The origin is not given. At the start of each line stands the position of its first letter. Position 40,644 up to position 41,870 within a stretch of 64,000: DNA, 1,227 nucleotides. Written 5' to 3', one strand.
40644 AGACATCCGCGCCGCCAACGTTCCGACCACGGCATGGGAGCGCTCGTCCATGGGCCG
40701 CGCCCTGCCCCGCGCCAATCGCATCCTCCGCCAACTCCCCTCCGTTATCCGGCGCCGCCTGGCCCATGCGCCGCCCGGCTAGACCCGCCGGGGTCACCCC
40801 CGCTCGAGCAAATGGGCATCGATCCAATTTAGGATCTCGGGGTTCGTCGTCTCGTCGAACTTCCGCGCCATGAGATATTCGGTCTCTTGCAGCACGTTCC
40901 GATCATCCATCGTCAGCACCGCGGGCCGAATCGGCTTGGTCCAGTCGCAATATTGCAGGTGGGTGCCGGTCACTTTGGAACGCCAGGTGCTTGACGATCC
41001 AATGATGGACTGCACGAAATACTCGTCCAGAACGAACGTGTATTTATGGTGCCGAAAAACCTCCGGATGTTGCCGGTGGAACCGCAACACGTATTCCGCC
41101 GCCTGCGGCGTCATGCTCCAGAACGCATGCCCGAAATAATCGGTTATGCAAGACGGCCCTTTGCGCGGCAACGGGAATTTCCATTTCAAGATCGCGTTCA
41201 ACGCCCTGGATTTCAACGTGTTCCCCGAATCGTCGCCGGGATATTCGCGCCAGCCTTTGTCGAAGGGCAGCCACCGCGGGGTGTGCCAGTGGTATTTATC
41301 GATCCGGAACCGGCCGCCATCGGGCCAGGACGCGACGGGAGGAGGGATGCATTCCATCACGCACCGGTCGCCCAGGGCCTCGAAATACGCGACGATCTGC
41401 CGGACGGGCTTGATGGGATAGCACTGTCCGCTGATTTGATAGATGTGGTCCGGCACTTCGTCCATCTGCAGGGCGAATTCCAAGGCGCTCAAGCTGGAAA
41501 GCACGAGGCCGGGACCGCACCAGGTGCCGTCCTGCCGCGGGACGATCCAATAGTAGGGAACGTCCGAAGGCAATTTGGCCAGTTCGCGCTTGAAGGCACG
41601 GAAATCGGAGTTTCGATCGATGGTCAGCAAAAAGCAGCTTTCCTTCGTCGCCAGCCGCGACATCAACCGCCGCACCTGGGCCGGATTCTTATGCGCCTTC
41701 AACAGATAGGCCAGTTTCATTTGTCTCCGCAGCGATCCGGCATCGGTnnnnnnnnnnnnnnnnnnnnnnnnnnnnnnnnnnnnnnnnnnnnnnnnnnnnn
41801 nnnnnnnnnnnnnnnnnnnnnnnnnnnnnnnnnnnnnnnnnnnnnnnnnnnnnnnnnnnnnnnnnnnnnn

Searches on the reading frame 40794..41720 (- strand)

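Call 34: search_protein_families(library=pfam, proteins=[window:40794-41720:-], max_evalue=0.0001)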
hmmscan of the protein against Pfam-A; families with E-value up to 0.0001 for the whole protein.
window:40794-41720:- (308 aa): 1 family
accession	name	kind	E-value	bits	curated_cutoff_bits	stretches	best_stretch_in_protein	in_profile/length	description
PF02485.27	Branch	-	2.5e-16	60.5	23.4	1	3-120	1-120/250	Core-2/I-Branching enzyme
